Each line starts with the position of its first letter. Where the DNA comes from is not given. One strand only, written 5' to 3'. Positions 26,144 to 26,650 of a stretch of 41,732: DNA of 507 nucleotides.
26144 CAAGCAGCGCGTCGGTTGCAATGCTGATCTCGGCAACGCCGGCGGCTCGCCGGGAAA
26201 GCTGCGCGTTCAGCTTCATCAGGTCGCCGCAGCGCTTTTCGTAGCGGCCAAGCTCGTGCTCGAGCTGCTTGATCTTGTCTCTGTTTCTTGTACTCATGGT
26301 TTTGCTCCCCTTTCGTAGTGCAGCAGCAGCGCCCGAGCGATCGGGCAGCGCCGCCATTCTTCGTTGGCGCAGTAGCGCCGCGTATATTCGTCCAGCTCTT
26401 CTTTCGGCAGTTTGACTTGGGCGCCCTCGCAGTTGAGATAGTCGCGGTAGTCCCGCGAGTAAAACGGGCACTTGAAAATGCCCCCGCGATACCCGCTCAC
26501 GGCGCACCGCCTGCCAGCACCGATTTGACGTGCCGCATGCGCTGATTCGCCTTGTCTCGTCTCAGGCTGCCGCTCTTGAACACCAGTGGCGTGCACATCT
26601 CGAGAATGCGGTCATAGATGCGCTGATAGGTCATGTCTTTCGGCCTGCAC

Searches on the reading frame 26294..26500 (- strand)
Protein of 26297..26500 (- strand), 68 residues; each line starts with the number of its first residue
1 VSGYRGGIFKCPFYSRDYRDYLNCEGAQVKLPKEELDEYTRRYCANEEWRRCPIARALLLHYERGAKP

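Call 67: search_protein_families(library=pfam, max_evalue=1, proteins=[window:26297-26500:-])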
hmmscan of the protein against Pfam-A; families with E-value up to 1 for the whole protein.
seq(68 aa): 0 families

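Call 68: search_protein_families(library=phrogs, max_evalue=0.1, proteins=[window:26297-26500:-])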
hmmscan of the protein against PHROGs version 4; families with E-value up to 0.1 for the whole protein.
seq(68 aa): 0 families

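Call 71: find_homologous_proteins(query=window:26297-26500:-, max_evalue=0.001)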
Query seq(68 aa) (68 aa): 28 proteins with E <= 0.001 among 29 candidates.
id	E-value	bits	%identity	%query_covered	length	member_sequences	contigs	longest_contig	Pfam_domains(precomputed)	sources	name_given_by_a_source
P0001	3.7e-37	143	93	99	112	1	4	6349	-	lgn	-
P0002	2.7e-36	140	94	94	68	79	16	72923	-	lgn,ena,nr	nr:MAG TPA: hypothetical protein [Caudoviricetes sp.]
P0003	1.2e-35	138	94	94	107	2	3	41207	-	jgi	jgi:hypothetical protein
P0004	5.3e-35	136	89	94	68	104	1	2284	-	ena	-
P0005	1.4e-34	135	88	94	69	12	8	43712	-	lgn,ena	-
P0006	1.6e-34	135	87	99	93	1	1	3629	-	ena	-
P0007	2.5e-33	131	86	94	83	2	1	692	-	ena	-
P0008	1.6e-32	128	88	94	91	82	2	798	-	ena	-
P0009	1.6e-29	119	84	94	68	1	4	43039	-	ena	-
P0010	3.2e-29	118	93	82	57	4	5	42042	-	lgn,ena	-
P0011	5.2e-28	114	77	94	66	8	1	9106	-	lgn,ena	-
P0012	1.7e-27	112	100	72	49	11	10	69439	-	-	-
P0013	3.3e-25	105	69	99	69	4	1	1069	-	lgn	-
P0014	5.1e-25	104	84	94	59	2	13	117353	-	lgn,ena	-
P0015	9.6e-25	104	73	94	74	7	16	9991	-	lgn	-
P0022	4.8e-15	73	58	94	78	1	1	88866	-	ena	-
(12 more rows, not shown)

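Call 74: find_homologous_proteins(query=A2, max_evalue=0.001)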
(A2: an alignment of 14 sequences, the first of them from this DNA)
Query A2 (14 sequences) (68 aa, profile of the alignment): 96 proteins with E <= 0.001 among 449 candidates.
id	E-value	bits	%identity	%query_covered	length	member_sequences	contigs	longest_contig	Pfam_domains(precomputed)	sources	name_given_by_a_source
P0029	6.3e-28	114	35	90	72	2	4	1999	-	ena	-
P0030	1.2e-27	113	37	90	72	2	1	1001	-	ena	-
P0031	2.0e-27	113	37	90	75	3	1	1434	-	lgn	-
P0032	2.1e-27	112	38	90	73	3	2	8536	-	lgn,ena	-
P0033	1.1e-26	110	34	82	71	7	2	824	-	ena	-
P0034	1.2e-26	110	36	90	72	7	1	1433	-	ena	-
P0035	1.2e-26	110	36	82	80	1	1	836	-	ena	-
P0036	2.1e-26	109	38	90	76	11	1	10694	-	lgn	-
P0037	2.1e-26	109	38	82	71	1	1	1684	-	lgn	-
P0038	2.2e-26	109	34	90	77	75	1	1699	-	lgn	-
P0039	3.3e-26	109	37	82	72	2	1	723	-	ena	-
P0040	6.5e-26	108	36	90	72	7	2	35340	-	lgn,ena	-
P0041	7.8e-26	107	38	82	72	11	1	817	-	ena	-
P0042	8.8e-26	107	37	96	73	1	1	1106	-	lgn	-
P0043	9.9e-26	107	35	90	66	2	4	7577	-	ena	-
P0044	1.0e-25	107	42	96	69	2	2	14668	-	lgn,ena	-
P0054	5.3e-25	105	34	90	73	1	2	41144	-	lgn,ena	-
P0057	7.4e-25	104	44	91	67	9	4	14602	-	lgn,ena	-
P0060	2.2e-24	103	41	91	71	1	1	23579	-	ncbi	-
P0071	4.9e-23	98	38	91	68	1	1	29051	-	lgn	-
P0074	1.6e-22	97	37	97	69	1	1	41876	-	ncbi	-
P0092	2.3e-13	67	38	54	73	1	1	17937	-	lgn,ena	-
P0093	6.0e-13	66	28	93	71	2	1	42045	-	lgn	-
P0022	1.5e-12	65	58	94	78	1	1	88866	-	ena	-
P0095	3.5e-12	64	25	66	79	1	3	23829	-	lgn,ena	-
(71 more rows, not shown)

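Call 75: find_encoding_contigs(protein=P0093, flank=10000, max_places=1)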
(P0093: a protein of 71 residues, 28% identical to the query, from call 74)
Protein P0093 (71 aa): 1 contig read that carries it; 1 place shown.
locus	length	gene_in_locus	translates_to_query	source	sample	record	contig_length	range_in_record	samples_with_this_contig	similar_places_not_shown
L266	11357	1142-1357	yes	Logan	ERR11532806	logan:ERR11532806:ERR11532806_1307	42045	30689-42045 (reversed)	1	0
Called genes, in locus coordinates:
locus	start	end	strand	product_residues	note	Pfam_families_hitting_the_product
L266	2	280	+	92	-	?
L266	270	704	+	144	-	-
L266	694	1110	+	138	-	-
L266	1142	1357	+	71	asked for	-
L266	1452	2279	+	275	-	PF13384:HTH_23 (faint), PF03592:Terminase_2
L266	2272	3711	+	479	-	PF03237:Terminase_6N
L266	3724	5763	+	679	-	PF16510:P22_portal, PF23899:SU10_portal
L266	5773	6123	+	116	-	PF04327:Peptidase_Prp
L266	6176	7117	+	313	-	-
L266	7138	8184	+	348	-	PF25209:Phage_capsid_4, PF13252:Phage_capsid_3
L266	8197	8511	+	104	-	-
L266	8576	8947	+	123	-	-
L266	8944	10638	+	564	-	-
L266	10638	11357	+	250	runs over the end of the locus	-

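Call 76: find_encoding_contigs(protein=P0095, flank=10000, max_places=1)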
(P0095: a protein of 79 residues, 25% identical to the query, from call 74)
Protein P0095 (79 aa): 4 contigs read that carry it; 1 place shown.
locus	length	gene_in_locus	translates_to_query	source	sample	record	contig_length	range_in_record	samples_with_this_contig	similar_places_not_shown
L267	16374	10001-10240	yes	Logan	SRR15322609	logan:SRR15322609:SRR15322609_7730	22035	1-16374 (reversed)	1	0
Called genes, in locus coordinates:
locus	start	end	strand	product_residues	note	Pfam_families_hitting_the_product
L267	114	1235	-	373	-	PF14659:Phage_int_SAM_3 (weak), PF00589:Phage_integrase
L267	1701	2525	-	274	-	PF10571:UPF0547 (faint), PF13240:Zn_Ribbon_1 (weak), PF13248:Zn_ribbon_3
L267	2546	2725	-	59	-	-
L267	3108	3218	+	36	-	-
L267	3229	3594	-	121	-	PF04545:Sigma70_r4 (faint), PF12844:HTH_19, PF13560:HTH_31, PF01381:HTH_3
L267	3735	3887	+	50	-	-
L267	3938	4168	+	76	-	-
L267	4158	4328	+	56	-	-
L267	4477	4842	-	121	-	PF10711:DUF2513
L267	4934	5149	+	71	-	-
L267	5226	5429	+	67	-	-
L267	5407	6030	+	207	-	-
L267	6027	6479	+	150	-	PF00436:SSB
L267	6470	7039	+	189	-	-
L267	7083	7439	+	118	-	-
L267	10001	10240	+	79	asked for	-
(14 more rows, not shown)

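Call 77: find_encoding_contigs(protein=P0074, flank=10000, max_places=1)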
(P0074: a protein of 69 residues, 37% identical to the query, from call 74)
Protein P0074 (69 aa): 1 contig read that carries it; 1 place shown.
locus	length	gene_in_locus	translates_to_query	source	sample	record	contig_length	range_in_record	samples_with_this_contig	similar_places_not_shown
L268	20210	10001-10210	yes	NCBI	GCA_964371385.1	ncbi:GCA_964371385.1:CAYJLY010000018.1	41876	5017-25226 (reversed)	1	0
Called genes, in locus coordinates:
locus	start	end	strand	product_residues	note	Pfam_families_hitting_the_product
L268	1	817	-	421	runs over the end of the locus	-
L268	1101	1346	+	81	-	PF13560:HTH_31 (weak), PF12844:HTH_19 (weak), PF01381:HTH_3 (faint)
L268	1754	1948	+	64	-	-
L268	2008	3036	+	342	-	PF13384:HTH_23 (faint), PF13936:HTH_38, PF00665:rve (weak)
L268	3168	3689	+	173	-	PF13936:HTH_38 (weak), PF01381:HTH_3, PF12844:HTH_19 (weak), PF13560:HTH_31 (weak)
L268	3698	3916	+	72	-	-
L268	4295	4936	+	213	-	PF09669:Phage_pRha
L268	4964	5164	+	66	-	-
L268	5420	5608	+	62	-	-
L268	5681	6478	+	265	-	-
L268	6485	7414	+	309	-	-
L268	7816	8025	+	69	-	-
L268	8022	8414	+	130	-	PF00436:SSB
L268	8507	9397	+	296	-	-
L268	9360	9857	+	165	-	-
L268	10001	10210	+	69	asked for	-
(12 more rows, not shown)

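Call 78: find_encoding_contigs(protein=P0054, flank=10000, max_places=1)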
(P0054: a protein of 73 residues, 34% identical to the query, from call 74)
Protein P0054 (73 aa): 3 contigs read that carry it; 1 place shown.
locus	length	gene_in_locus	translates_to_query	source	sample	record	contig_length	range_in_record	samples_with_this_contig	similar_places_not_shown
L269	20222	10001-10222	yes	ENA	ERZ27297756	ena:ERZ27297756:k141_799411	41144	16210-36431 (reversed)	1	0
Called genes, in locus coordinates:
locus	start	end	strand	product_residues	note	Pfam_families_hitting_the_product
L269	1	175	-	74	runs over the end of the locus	-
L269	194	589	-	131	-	-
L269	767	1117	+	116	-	-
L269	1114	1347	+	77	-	-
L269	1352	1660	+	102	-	PF09682:Phage_holin_6_1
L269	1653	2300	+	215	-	PF13539:Peptidase_M15_4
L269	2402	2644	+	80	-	PF12844:HTH_19 (faint), PF13560:HTH_31 (weak), PF01381:HTH_3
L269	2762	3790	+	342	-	PF13384:HTH_23 (faint), PF13936:HTH_38, PF12728:HTH_17 (faint), PF00665:rve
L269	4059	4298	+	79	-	PF13936:HTH_38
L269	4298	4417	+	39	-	-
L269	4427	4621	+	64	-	-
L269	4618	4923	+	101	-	PF12957:DUF3846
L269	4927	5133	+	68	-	-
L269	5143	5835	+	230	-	PF01555:N6_N4_Mtase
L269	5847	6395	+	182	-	-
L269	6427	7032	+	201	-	-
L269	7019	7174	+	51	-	-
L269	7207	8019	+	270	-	-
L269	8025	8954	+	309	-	-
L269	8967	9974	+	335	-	PF07261:DnaB_2 (weak)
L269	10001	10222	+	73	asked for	-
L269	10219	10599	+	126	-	-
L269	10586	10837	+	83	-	-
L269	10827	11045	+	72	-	-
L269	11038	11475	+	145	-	PF09643:YopX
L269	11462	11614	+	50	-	-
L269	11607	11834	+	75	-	PF14354:Lar_restr_allev (weak)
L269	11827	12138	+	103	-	-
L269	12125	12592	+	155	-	PF06356:DUF1064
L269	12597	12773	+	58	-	-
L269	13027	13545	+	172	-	-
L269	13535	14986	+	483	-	PF03237:Terminase_6N, PF04466:Terminase_3 (weak)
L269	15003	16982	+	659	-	PF16510:P22_portal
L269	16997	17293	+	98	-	PF04327:Peptidase_Prp (weak)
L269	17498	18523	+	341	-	-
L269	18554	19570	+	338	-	PF25209:Phage_capsid_4 (faint)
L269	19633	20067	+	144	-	-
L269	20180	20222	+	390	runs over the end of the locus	-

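Call 91: predict_structure(alignment_id=A3)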
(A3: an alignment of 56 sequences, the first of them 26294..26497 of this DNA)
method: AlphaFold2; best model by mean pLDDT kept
length: 67 residues; sequences in the alignment: 56
mean_pLDDT: 82.0   pTM: 0.69
mean pLDDT of the five models: 82.0, 81.6, 80.6, 79.9, 71.6
residues with pLDDT >= 90: 17; 70-90: 40; 50-70: 7; < 50: 3
segments of 3 or more residues with pLDDT < 50: 1-3
pLDDT, mean of each block of 10 residues (from residue 1): 65 79 87 89 89 91 72
secondary structure, 60 per line:
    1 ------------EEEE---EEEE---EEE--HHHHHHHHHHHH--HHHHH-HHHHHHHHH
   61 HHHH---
elements in order: E13-16 E20-23 E27-29 H32-43 H46-50 H52-64

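Call 94: fold_search(model_id=the predicted structure, library=pdb)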
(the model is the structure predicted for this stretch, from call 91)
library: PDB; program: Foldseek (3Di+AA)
matches with E <= 10: 9; with E <= 0.001: 0
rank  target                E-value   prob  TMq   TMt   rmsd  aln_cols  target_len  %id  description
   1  4bts_A9               6.1e+00  0.04  0.23  0.17   4.9        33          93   18  THE CRYSTAL STRUCTURE OF THE EUKARYOTIC 40S RIBOSOMAL SUBUNIT IN COMPLEX WITH EIF1 AND EIF1A (released 2013-07-17)
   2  2g88                  6.6e+00  0.05  0.28  0.08   3.6        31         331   22  MSRECA-dATP COMPLEX (released 2006-05-16)
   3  2fn0_A                6.6e+00  0.04  0.26  0.06   3.7        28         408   14  Crystal structure of Yersinia enterocolitica salicylate synthase (Irp9) (released 2006-02-14)
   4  3d6w_A                8.1e+00  0.02  0.21  0.15   4.7        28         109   21  LytTr DNA-binding domain of putative methyl-accepting/DNA response regulator from Bacillus cereus. (released 2008-07-15)
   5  3aei_A                8.6e+00  0.04  0.28  0.21   6.0        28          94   25  Crystal structure of the prefoldin beta2 subunit from Thermococcus strain KS-1 (released 2010-05-19)
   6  1mo7_MODEL_1_A        8.6e+00  0.03  0.22  0.09   3.8        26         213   23  ATPase (released 2003-06-03)
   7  5jy9_A                8.6e+00  0.03  0.26  0.06   3.7        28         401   14  An iron-bound structure of the salicylate synthase Irp9 (released 2016-07-20)
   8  3d6w_B                9.2e+00  0.01  0.21  0.15   4.6        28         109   25  LytTr DNA-binding domain of putative methyl-accepting/DNA response regulator from Bacillus cereus. (released 2008-07-15)
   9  1pm3_B                9.2e+00  0.01  0.18  0.17   9.3        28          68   14  MTH1859 (released 2003-08-12)

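Call 95: fold_search(model_id=the predicted structure, library=viral)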
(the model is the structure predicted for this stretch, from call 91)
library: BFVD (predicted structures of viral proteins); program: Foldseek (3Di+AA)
matches with E <= 10: 115; with E <= 0.001: 1
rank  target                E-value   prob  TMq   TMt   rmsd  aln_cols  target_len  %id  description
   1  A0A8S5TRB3            5.3e-11  1.00  0.92  0.91   1.8        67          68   92  Uncharacterized protein [Siphoviridae sp. ctss15]
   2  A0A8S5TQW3            3.1e-02  1.00  0.69  0.66   2.6        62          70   19  Uncharacterized protein [Myoviridae sp. ctY1522]
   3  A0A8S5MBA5            3.8e-01  0.91  0.72  0.39   4.6        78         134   14  Uncharacterized protein [Siphoviridae sp. ctKvA22]
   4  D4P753                1.2e+00  0.23  0.33  0.47   2.5        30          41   20  (no name in the UniProt tables at hand)
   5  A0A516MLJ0            2.4e+00  0.07  0.21  0.13   5.9        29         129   21  (no name in the UniProt tables at hand)
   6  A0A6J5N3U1            2.7e+00  0.04  0.24  0.17   6.3        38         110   16  Uncharacterized protein [uncultured Caudovirales phage]
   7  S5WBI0                2.7e+00  0.04  0.24  0.12  13.6        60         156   27  Lipoprotein [Pseudomonas phage PaBG]
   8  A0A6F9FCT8            3.1e+00  0.06  0.26  0.22   7.3        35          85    8  LO6b [Havana anole adomavirus]
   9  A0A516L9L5            3.1e+00  0.03  0.29  0.11  11.4        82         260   12  (no name in the UniProt tables at hand)
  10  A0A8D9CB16            3.8e+00  0.06  0.25  0.24   3.0        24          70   29  Uncharacterized protein [uncultured marine phage]
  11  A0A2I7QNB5            4.1e+00  0.04  0.28  0.30  11.4        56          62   14  (no name in the UniProt tables at hand)
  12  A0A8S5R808            4.1e+00  0.03  0.23  0.27   7.5        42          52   12  POTRA domain TamA domain 1 [virus sp. ct1Uu26]
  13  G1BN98                4.1e+00  0.03  0.26  0.22   9.2        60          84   17  Uncharacterized protein [Mycobacterium phage Marvin]
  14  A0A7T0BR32            4.1e+00  0.02  0.21  0.14   8.3        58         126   14  Membrane-associated protein VP24 (Fragment) [Orthomarburgvirus marburgense]
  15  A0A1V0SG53            4.4e+00  0.02  0.17  0.03  11.8        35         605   23  mRNA capping enzyme [Hokovirus HKV1]
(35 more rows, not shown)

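Call 96: find_encoding_contigs(protein=P0092, flank=10000, max_places=1)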
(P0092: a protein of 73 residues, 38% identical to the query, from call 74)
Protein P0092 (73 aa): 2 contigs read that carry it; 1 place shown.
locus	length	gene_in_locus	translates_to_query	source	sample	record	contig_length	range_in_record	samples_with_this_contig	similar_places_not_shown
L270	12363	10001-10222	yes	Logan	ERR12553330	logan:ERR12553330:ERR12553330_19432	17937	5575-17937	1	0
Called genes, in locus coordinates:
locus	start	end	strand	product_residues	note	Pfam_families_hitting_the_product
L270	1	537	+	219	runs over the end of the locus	PF07486:Hydrolase_2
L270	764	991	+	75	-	PF14090:HTH_39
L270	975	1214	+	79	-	-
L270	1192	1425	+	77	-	-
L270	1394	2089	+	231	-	-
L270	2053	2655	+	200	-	-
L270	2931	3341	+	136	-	PF00436:SSB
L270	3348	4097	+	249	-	-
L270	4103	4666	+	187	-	-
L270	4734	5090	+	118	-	-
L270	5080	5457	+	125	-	-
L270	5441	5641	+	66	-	-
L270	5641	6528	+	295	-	PF01507:PAPS_reduct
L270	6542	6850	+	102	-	-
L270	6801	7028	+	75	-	-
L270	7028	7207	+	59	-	-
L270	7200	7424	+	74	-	-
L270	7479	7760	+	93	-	-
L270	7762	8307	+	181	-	-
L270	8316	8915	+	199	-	PF02511:Thy1 (faint)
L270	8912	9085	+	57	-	-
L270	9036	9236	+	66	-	-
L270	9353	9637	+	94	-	-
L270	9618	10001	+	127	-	PF00692:dUTPase, PF22769:DCD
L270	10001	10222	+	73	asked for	-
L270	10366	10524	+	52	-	-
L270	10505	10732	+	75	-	PF13560:HTH_31, PF12844:HTH_19, PF01381:HTH_3, PF13443:HTH_26 (weak)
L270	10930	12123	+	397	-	PF02195:ParB_N, PF01555:N6_N4_Mtase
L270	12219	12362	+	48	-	?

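Call 97: find_encoding_contigs(protein=P0040, flank=10000, max_places=1)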
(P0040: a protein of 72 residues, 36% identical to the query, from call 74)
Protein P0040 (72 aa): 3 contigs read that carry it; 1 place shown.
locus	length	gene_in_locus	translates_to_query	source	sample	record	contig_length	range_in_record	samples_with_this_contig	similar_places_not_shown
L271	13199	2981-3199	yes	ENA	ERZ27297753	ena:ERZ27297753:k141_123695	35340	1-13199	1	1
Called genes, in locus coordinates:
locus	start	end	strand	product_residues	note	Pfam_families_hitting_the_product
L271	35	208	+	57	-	PF12172:zf-ChsH2 (faint)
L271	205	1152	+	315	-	PF09588:YqaJ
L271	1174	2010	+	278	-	PF03837:RecT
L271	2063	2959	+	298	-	PF07261:DnaB_2 (faint)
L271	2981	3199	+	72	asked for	-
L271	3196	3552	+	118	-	-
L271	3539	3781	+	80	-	-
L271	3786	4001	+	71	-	PF14354:Lar_restr_allev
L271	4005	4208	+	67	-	-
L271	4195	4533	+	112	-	-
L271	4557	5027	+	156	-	PF06356:DUF1064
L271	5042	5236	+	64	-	-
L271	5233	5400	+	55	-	-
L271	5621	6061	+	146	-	PF16677:GP3_package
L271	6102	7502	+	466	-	PF03237:Terminase_6N, PF04466:Terminase_3 (weak)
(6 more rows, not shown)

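Call 98: find_encoding_contigs(protein=P0071, flank=10000, max_places=1)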
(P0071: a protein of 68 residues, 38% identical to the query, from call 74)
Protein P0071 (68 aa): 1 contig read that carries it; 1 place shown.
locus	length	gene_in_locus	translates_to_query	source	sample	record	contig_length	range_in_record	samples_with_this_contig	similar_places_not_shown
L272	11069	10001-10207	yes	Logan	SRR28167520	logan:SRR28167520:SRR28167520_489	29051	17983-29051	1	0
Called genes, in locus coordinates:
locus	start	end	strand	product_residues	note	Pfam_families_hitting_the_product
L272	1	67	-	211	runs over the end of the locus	-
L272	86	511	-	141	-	-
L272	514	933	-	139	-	PF13443:HTH_26, PF01381:HTH_3 (weak)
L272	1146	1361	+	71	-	PF01381:HTH_3 (faint)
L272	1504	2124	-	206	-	-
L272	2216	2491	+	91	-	-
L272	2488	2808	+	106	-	-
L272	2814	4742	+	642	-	PF00145:DNA_methylase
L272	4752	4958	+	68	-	-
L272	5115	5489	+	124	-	-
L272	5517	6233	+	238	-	-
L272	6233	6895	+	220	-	PF09588:YqaJ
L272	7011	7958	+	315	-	PF07083:DUF1351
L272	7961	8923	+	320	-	PF03837:RecT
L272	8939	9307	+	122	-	-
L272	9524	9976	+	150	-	PF11417:G39P_N (weak)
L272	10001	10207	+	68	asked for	-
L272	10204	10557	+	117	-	-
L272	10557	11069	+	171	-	?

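Call 99: find_encoding_contigs(protein=P0060, flank=10000, max_places=1)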
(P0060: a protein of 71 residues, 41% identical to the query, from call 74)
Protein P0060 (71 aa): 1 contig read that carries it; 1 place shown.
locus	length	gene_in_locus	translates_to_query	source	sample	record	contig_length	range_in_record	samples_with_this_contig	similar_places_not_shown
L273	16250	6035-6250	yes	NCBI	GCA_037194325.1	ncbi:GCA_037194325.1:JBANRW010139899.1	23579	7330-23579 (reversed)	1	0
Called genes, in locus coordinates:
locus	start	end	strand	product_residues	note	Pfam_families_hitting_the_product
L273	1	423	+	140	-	?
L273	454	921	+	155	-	-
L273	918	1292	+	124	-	-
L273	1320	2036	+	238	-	-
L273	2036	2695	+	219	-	PF09588:YqaJ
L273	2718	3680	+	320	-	PF07083:DUF1351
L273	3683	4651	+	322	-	PF03837:RecT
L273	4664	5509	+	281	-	PF14297:Lin1244_N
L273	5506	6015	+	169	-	-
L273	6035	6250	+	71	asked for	-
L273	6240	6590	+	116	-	-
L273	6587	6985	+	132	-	PF24461:DUF7576 (weak)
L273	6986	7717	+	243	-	PF01555:N6_N4_Mtase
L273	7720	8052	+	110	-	-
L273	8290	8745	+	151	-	PF16677:GP3_package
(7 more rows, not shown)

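Call 109: search_protein_representatives(alignment_id=A3)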
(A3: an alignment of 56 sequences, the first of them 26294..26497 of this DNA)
Query: 56 sequences, 70 profile positions. Proteins with E-value up to 0.001 (for the whole library): 2123; up to 1e-10: 343; up to 1e-30: 0. The best 150 are listed.
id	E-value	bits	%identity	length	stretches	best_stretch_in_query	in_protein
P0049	4.9e-29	116.2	-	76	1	2-69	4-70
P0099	1.3e-25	105.3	-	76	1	2-62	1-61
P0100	1.3e-25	105.2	-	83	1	2-69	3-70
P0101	8.7e-25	102.6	-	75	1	2-68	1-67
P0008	9.8e-25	102.4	-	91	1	1-69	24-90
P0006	1.0e-24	102.3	-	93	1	1-69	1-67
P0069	3.1e-24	100.8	-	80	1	2-69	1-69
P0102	3.8e-24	100.5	-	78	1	1-69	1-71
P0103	6.8e-24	99.7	-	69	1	2-69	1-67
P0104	8.6e-24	99.4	-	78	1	2-69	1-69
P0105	1.2e-23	98.9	-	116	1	1-69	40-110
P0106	1.7e-23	98.5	-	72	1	1-68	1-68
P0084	2.6e-23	97.8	-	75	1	4-69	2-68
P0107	2.6e-23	97.8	-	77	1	1-69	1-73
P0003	6.7e-23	96.5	-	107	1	2-67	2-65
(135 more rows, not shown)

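Call 112: find_encoding_contigs(protein=P0022, flank=10000, max_places=1)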
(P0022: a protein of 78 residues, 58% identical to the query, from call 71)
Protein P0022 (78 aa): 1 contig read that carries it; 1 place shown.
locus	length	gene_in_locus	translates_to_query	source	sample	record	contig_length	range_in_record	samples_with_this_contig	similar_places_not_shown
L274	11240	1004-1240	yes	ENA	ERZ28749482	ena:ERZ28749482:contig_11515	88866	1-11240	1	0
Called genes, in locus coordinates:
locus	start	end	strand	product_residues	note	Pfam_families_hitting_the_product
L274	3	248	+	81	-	?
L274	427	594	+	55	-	-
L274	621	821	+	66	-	-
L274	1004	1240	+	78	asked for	-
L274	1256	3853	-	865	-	-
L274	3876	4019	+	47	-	-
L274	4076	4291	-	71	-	-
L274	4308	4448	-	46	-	-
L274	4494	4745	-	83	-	-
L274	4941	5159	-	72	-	-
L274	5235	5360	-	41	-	-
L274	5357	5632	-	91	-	-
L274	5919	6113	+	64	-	-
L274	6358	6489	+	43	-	-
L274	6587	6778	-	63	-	-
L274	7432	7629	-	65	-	-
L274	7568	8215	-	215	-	PF13091:PLDc_2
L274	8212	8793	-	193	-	-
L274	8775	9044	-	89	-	-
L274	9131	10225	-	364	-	-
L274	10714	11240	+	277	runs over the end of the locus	PF01869:BcrAD_BadFG (weak), PF03630:Fumble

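Call 113: find_encoding_contigs(protein=P0044, flank=10000, max_places=1)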
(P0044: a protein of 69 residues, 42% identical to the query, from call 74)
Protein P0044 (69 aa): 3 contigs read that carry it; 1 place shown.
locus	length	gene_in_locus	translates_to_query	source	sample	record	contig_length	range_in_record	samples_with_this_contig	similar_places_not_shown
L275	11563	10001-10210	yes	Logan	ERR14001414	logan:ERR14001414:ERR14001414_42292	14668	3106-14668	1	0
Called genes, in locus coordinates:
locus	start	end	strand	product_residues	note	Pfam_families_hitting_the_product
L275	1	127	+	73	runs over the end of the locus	-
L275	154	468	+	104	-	-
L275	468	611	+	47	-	-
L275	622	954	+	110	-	PF12840:HTH_20 (weak)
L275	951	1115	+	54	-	-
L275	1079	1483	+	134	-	-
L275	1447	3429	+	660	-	PF13476:AAA_23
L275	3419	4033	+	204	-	-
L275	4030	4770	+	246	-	PF00753:Lactamase_B (weak), PF12706:Lactamase_B_2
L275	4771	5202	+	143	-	PF14297:Lin1244_N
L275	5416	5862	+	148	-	-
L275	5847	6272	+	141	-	-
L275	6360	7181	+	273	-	PF02086:MethyltransfD12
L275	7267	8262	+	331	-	-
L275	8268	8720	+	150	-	-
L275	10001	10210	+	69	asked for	-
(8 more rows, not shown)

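Call 114: find_encoding_contigs(protein=P0057, flank=10000, max_places=1)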
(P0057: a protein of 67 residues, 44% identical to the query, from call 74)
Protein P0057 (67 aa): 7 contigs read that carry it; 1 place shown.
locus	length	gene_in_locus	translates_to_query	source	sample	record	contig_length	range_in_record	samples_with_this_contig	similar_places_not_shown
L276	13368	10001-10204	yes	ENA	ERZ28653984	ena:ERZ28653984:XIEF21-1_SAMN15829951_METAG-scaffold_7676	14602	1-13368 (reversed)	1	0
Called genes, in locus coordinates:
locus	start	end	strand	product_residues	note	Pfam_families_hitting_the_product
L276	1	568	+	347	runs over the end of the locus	PF13384:HTH_23 (faint), PF13936:HTH_38, PF13551:HTH_29 (faint), PF12728:HTH_17 (faint), PF00665:rve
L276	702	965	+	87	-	PF13936:HTH_38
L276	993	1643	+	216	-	-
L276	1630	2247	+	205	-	-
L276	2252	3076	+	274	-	-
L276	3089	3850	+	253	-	PF00145:DNA_methylase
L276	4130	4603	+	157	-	-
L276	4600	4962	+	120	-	-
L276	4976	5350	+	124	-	-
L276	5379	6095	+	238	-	-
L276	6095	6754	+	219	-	PF09588:YqaJ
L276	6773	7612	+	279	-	PF07083:DUF1351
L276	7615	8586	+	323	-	PF03837:RecT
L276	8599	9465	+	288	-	PF14297:Lin1244_N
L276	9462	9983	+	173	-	-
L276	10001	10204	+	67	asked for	-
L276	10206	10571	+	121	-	-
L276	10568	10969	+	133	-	-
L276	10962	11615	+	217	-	PF06356:DUF1064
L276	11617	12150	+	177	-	PF02452:PemK_toxin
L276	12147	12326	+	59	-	-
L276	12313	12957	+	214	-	-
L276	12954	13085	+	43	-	-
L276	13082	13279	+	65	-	-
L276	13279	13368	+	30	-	?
